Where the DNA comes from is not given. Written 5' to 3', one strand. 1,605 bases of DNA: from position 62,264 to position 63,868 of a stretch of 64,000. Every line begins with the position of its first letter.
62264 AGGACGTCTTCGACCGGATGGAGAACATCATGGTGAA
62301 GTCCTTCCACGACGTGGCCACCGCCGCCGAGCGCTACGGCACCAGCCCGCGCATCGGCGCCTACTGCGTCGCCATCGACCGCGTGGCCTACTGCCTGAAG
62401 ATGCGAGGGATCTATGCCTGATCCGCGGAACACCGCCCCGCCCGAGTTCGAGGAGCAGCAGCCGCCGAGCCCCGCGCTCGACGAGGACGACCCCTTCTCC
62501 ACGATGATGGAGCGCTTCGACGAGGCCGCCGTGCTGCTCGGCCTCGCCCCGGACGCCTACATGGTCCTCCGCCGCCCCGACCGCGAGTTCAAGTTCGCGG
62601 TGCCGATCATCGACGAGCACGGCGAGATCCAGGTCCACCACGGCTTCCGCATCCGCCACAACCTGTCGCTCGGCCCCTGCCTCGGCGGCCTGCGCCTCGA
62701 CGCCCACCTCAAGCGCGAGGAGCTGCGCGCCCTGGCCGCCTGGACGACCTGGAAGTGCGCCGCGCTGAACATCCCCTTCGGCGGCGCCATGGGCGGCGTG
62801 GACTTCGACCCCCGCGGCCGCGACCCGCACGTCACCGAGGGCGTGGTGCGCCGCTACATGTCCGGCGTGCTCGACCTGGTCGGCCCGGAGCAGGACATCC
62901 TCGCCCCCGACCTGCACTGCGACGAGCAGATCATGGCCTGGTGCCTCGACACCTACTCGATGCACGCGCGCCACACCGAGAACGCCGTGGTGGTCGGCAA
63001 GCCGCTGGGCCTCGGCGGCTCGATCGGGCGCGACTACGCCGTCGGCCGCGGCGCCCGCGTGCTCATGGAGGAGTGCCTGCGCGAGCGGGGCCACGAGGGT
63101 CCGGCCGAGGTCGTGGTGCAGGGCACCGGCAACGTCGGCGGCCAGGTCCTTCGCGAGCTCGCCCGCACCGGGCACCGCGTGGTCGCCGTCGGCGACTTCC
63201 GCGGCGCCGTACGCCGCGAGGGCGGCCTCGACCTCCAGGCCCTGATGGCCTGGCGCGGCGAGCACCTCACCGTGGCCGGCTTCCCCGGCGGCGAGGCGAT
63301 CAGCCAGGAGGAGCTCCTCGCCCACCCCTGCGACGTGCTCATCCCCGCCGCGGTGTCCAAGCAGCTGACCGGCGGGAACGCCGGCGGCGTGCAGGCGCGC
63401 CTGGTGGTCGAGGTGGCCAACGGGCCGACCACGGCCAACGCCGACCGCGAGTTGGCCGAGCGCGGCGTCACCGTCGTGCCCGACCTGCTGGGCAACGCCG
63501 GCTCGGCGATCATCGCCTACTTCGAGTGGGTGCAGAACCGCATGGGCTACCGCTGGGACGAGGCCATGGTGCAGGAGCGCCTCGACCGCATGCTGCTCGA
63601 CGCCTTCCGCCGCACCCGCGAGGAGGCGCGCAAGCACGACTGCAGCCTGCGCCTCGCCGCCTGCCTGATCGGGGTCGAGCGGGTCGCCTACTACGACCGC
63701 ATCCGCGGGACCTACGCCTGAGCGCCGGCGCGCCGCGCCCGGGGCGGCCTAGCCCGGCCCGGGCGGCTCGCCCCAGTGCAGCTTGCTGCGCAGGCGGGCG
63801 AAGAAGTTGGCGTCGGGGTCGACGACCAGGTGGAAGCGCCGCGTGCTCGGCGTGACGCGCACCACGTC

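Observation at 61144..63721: Translationally coupled GDH pair in which the second copy lacks two conserved active-site lysines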

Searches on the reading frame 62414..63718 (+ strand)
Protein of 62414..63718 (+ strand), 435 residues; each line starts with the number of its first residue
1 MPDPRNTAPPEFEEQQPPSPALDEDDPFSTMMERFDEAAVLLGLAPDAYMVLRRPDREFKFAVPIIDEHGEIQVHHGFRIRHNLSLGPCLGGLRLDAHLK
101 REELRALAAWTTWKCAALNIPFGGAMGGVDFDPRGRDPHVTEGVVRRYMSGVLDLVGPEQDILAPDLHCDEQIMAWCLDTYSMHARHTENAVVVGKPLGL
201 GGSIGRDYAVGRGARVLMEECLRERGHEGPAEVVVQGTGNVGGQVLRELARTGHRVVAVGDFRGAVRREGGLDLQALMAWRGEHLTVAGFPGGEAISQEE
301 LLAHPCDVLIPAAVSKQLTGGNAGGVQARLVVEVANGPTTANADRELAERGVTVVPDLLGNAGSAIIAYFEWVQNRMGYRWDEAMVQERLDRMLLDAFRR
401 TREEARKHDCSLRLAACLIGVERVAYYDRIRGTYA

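Call 3: search_protein_families(library=pfam, proteins=[window:62414-63718:+])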
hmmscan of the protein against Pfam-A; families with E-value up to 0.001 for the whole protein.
window:62414-63718:+ (435 aa): 2 families
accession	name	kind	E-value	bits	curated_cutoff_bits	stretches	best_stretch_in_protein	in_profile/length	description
PF00208.27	ELFV_dehydrog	-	2e-58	198.4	23.4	1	201-431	1-240/241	Glutamate/Leucine/Phenylalanine/Valine dehydrogenase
PF02812.23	ELFV_dehydrog_N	-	2.3e-40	137.7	25.3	1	55-182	1-128/129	Glu/Leu/Phe/Val dehydrogenase, dimerisation domain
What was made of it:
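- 62414..63721 (+): Copy 2: K-less GDH paralog (435 aa), the presumed non-catalytic partner subunit. Full ELFV domains (call 3).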

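Call 4: search_solved_structures(query=window:62414-63718:+, show_alignments=3)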
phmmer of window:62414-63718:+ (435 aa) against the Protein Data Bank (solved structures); distinct sequences matched with E-value up to 0.001: 72 (the best 60 are shown).
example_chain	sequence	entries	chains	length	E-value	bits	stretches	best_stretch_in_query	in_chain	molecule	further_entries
1b26_A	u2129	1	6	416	2e-101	343.3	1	27-434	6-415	GLUTAMATE DEHYDROGENASE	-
1b3b_A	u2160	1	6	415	1.2e-100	340.8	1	28-434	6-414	PROTEIN (GLUTAMATE DEHYDROGENASE)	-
2tmg_A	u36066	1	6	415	4.7e-99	335.5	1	28-434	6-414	PROTEIN (GLUTAMATE DEHYDROGENASE)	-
4xgi_A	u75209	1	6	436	2e-94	320.3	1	17-434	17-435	Glutamate dehydrogenase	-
8ysw_A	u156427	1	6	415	6.8e-93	315.2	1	28-432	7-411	Glutamate dehydrogenase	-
8i83_A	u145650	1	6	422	6.9e-93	315.2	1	28-432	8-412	Glutamate dehydrogenase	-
3k92_A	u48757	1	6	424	8.3e-92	311.6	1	35-432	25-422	NAD-specific glutamate dehydrogenase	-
1gtm_A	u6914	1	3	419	1e-91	311.3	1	24-425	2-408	GLUTAMATE DEHYDROGENASE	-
8owm_A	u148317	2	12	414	3.2e-90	306.4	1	33-433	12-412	Glutamate dehydrogenase 2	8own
7mfm_A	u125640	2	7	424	6.3e-90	305.4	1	35-432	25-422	Glutamate dehydrogenase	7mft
3aog_A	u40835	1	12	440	4.5e-89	302.6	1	13-434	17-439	Glutamate dehydrogenase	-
1euz_A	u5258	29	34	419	6.2e-89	302.1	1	24-429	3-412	GLUTAMATE DEHYDROGENASE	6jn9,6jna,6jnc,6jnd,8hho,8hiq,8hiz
8s38_A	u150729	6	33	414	6.5e-89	302.1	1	34-433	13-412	Glutamate dehydrogenase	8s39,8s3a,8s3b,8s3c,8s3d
6yeh_A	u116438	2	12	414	6.7e-89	302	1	33-432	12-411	Glutamate dehydrogenase 1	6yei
3aoe_A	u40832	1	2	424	1e-88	301.4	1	24-434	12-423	Glutamate dehydrogenase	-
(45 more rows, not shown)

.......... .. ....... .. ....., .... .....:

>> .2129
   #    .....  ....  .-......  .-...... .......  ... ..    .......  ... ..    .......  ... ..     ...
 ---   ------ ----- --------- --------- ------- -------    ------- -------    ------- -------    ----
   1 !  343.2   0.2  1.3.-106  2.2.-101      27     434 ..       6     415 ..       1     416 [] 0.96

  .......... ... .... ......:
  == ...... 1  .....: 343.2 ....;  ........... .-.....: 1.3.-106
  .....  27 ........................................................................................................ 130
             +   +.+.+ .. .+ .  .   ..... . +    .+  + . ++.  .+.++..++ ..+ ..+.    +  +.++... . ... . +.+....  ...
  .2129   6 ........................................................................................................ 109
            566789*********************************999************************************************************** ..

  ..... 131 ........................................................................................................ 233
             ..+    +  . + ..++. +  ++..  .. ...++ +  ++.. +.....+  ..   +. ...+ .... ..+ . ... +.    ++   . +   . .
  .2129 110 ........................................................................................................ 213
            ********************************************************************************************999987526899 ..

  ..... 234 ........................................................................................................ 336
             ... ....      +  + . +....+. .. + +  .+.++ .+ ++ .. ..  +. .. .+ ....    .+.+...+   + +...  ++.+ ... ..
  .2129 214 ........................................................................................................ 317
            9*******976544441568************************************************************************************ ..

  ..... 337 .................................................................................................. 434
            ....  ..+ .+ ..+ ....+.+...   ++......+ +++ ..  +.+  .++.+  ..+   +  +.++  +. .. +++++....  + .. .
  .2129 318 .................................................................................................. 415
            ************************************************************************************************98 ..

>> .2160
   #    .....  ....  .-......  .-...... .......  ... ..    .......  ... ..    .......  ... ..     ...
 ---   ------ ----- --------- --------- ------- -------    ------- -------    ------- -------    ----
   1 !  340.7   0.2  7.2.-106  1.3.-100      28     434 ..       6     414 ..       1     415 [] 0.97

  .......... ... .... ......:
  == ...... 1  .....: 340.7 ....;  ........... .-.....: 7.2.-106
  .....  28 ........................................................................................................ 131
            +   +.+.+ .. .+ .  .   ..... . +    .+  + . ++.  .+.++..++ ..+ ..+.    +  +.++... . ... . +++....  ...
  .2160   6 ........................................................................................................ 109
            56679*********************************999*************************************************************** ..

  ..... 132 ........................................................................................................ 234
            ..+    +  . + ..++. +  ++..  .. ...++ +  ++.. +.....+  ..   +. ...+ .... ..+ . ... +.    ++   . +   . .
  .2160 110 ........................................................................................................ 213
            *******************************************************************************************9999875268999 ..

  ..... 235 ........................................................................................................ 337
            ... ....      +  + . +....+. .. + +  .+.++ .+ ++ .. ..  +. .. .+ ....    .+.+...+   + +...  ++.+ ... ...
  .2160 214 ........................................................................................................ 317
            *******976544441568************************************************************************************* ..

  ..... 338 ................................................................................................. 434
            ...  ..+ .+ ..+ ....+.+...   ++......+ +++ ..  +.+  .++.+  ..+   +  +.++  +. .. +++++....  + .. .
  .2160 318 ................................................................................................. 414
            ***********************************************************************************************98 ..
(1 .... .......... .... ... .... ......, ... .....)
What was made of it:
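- On Thermus GdhA-type regulatory GDH subunit (hetero-oligomeric GDH): By phmmer score, copy 2 is closer to GdhB than to GdhA (call 4).
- Similarity to real Leu and Phe dehydrogenases is remote, E about 1e-10 against 1e-101 for GDH (call 4).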

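Call 8: find_homologous_proteins(query=window:62414-63718:+, max_evalue=1e-30)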
Query window:62414-63718:+ (435 aa): 7288 proteins with E <= 1e-30 among 8000 candidates; the best 120 are listed.
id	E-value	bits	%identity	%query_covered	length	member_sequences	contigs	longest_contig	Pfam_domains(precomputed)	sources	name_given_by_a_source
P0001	1.6e-287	972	97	100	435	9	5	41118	PF02812.24,PF00208.28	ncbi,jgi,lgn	jgi:glutamate dehydrogenase (NAD(P)+)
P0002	3.6e-248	842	84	100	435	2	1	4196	PF02812.24,PF00208.28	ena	-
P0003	8.3e-248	841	83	100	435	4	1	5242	PF02812.24,PF00208.28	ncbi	-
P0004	3.7e-226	769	77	100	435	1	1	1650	PF02812.24,PF00208.28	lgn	-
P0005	2.7e-220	750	77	95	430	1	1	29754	PF02812.24,PF00208.28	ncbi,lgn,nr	ncbi:MAG: Glu/Leu/Phe/Val dehydrogenase [Planctomycetota bacterium]|nr:MAG: Glu/Leu/Phe/Val dehydrog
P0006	1.0e-202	692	69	100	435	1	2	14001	PF02812.24,PF00208.28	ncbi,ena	-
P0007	3.3e-201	687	68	100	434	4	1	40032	PF02812.24,PF00208.28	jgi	-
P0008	2.9e-199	681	67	98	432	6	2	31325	PF02812.24,PF00208.28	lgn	-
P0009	3.7e-199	680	67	100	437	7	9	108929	PF02812.24,PF00208.28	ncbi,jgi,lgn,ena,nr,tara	ncbi:MAG TPA: Glu/Leu/Phe/Val dehydrogenase [Planctomycetota bacterium]|jgi:glutamate dehydrogenase 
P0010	6.5e-198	676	70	94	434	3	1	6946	PF02812.24,PF00208.28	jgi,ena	-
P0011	6.5e-197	673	67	100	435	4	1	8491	PF02812.24,PF00208.28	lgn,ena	-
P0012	1.3e-196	672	67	100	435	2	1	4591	PF02812.24,PF00208.28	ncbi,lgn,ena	-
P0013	9.9e-196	669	69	100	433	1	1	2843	PF02812.24,PF00208.28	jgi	jgi:glutamate dehydrogenase (NAD(P)+)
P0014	3.2e-195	667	67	99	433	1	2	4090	PF02812.24,PF00208.28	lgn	-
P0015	8.5e-195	666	65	100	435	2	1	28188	PF02812.24,PF00208.28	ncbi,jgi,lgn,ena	-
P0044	9.4e-186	636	63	100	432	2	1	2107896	PF02812.24,PF00208.28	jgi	jgi:glutamate dehydrogenase (NAD(P)+)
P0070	6.1e-178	610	62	99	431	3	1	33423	PF02812.24,PF00208.28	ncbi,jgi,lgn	ncbi:MAG: glutamate dehydrogenase (NAD(P)+) [Myxococcota bacterium]|jgi:glutamate dehydrogenase (NAD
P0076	1.2e-175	603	61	100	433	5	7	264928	PF02812.24,PF00208.28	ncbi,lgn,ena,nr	ncbi:MAG: Glu/Leu/Phe/Val dehydrogenase [Planctomycetes bacterium]|nr:Glu/Leu/Phe/Val dehydrogenase 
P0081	1.8e-171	589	61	100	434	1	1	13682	PF02812.24,PF00208.28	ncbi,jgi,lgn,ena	-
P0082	2.6e-160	552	64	93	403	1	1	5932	PF02812.24,PF00208.28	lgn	-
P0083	5.4e-147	508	60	86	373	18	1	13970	PF02812.24,PF00208.28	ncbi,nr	ncbi:Glu/Leu/Phe/Val dehydrogenase, partial [bacterium]|nr:Glu/Leu/Phe/Val dehydrogenase [bacterium]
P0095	2.2e-128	447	49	98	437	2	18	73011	PF02812.24,PF00208.28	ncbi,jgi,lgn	jgi:glutamate dehydrogenase (NAD(P)+)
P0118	9.1e-126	438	50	96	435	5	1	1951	PF02812.24,PF00208.28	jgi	jgi:glutamate dehydrogenase (NAD(P)+)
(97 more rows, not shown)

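Call 16: search_solved_structures(query=P0095, show_alignments=3, max_evalue=1e-60)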
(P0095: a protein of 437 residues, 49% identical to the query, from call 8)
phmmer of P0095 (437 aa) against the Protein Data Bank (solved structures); distinct sequences matched with E-value up to 1e-60: 39.
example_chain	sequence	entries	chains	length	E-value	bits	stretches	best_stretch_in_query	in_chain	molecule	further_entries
1b26_A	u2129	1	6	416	3.9e-111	375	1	23-436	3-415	GLUTAMATE DEHYDROGENASE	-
1b3b_A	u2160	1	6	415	9.6e-111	373.7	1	24-436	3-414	PROTEIN (GLUTAMATE DEHYDROGENASE)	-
2tmg_A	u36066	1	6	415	3.8e-109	368.5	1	24-436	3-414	PROTEIN (GLUTAMATE DEHYDROGENASE)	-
3k92_A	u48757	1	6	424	7.8e-101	341.1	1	26-434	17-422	NAD-specific glutamate dehydrogenase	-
1gtm_A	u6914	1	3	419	3e-97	329.3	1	24-434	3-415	GLUTAMATE DEHYDROGENASE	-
7mfm_A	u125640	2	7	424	1.4e-96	327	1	28-434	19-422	Glutamate dehydrogenase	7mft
3k8z_A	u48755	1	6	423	3.3e-95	322.6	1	28-434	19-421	NAD-specific glutamate dehydrogenase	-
1euz_A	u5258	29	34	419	1.2e-94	320.7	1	24-434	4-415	GLUTAMATE DEHYDROGENASE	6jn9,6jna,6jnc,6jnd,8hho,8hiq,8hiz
1bvu_A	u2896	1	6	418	8.9e-94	317.8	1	23-434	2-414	PROTEIN (GLUTAMATE DEHYDROGENASE)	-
8zmu_A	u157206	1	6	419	2.9e-93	316.1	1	24-434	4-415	Glutamate dehydrogenase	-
8znb_A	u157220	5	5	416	5.9e-93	315.1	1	26-434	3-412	Glutamate dehydrogenase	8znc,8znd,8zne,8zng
8i83_A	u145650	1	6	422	6.5e-93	315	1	26-434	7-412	Glutamate dehydrogenase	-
8ysw_A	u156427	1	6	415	6.8e-93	314.9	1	27-434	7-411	Glutamate dehydrogenase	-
4xgi_A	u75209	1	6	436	2.5e-91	309.7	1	21-436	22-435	Glutamate dehydrogenase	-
3aog_A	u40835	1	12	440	1.3e-90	307.4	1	29-436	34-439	Glutamate dehydrogenase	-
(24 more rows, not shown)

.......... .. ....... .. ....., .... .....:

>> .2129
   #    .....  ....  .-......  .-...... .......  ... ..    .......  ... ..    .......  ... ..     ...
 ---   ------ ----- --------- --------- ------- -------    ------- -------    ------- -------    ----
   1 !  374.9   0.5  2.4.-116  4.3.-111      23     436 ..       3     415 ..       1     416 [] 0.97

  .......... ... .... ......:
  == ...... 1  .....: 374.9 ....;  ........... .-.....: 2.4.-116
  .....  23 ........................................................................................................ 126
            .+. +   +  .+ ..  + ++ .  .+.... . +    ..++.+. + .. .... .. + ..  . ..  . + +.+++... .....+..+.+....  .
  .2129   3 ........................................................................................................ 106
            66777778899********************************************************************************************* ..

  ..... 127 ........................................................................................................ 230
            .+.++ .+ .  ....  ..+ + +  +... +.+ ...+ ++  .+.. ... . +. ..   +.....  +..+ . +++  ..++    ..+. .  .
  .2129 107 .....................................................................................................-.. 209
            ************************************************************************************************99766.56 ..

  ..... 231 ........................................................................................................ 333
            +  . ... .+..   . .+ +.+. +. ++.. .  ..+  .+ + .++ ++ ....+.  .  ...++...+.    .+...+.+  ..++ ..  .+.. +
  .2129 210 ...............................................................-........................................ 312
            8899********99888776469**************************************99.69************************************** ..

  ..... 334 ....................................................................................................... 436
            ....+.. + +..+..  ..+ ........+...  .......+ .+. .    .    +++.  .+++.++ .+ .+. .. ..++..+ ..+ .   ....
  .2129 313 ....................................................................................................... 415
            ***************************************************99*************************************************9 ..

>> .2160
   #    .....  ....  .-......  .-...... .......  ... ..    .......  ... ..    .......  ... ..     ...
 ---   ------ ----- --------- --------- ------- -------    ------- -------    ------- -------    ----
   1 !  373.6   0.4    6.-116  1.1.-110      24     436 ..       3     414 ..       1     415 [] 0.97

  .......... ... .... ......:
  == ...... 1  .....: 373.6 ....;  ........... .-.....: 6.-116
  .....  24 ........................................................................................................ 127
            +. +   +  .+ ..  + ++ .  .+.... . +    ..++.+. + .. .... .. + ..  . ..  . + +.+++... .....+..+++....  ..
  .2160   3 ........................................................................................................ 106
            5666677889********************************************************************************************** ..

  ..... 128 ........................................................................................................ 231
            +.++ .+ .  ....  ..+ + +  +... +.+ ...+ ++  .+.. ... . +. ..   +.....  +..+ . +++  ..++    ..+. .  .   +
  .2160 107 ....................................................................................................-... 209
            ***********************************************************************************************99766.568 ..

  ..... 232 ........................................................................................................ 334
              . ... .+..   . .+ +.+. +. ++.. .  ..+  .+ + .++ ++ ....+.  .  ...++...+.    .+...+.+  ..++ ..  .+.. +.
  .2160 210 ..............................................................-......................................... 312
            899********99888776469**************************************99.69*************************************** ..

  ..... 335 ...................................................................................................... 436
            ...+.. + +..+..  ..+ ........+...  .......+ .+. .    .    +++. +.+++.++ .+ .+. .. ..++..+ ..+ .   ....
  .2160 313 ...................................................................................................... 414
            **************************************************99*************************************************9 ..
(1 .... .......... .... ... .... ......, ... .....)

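Call 22: find_related_loci(query=A1, collection=genome_contigs, flank=6000)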
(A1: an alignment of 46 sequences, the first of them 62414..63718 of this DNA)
Query A1 (435 aa) in genome_contigs; peptide patterns used: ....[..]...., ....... (x = any residue, [..] = any of these).
600 stretches matched a pattern (row limit reached: there are more); 600 encode a relative of the query (tblastn E <= 1e-3); the best 80 are kept; 80 distinct loci.
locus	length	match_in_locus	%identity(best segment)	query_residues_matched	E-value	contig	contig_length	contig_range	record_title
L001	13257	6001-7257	47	18-435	3e-129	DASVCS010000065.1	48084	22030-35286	MAG TPA_asm: Longimicrobiales bacterium isolate SMAG_U2013 k141_1404211, whole genome shotgun sequence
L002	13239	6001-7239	47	24-435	1e-127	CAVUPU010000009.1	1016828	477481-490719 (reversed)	MAG: uncultured Acidobacteriota bacterium isolate MFD06229.bin.2.137 genome assembly, contig: contig_9910, whole genome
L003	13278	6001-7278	46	15-435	2e-126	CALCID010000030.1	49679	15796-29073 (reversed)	MAG TPA_asm: uncultured bacterium isolate SRR5251193_bin.0_CONCOCT_v1.1_MAG genome assembly, contig: ERZ795068.1073, who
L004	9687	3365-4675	45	2-435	3e-126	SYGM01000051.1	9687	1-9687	MAG: Planctomycetia bacterium isolate F1-60-MAGs101 F1-60__c150582, whole genome shotgun sequence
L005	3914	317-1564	47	21-435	1e-128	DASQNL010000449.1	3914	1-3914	MAG TPA_asm: Pyrinomonadaceae bacterium isolate SMAG_U10775 k141_585593, whole genome shotgun sequence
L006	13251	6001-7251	47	20-435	7e-126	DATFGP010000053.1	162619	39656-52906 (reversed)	MAG TPA_asm: Pyrinomonadaceae bacterium isolate SMAG_U8666 k141_1014574, whole genome shotgun sequence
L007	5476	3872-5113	46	23-435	2e-125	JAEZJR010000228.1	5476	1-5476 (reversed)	MAG: Acidobacteria bacterium isolate OH_CDB_243 k127_1408014, whole genome shotgun sequence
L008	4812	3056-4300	47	22-435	1e-125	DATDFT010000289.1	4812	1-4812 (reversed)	MAG TPA_asm: Pyrinomonadaceae bacterium isolate SMAG_U233 k141_991974, whole genome shotgun sequence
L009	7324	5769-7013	47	22-435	2e-124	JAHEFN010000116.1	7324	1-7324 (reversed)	MAG: Gemmatimonadetes bacterium isolate Ww334 NODE_29724_length_7324_cov_2.684021, whole genome shotgun sequence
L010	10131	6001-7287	44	7-434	8e-124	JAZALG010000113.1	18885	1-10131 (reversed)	MAG: Planctomycetota bacterium isolate XB_MAG91 DB_MAG91_0113, whole genome shotgun sequence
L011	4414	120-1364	46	22-435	8e-126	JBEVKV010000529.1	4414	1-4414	MAG: Pyrinomonadaceae bacterium isolate T4R1UO_autometa_bin_0001 T4R1UO_autometa_bin_0001_k133_5896307, whole genome sho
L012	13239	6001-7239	46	24-435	1e-123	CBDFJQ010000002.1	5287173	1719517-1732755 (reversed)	MAG: Planctomycetota bacterium isolate 32b94f43-3cea-4181-b983-06f062260e69 genome assembly, contig: contig_2, whole gen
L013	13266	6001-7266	45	16-435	1e-123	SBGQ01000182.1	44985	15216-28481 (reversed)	MAG: bacterium isolate M1805 scaffold_121_1, whole genome shotgun sequence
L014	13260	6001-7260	47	18-435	1e-123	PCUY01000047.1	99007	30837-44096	MAG: Bacteroidetes bacterium CG12_big_fil_rev_8_21_14_0_65_60_17 CG12_8_21_14_0.65_scaffold_149_c, whole genome shotgun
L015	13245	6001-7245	47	22-435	4e-123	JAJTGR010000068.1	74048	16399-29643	MAG: Gemmatimonadetes bacterium isolate CoA2_M2 k141_587858, whole genome shotgun sequence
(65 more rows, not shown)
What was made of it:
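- Tried and rejected: The genome_contigs scan with the clade alignment (call 22) chose unspecific peptide patterns (MAWx[LM]DTYS, YFEWVQN).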
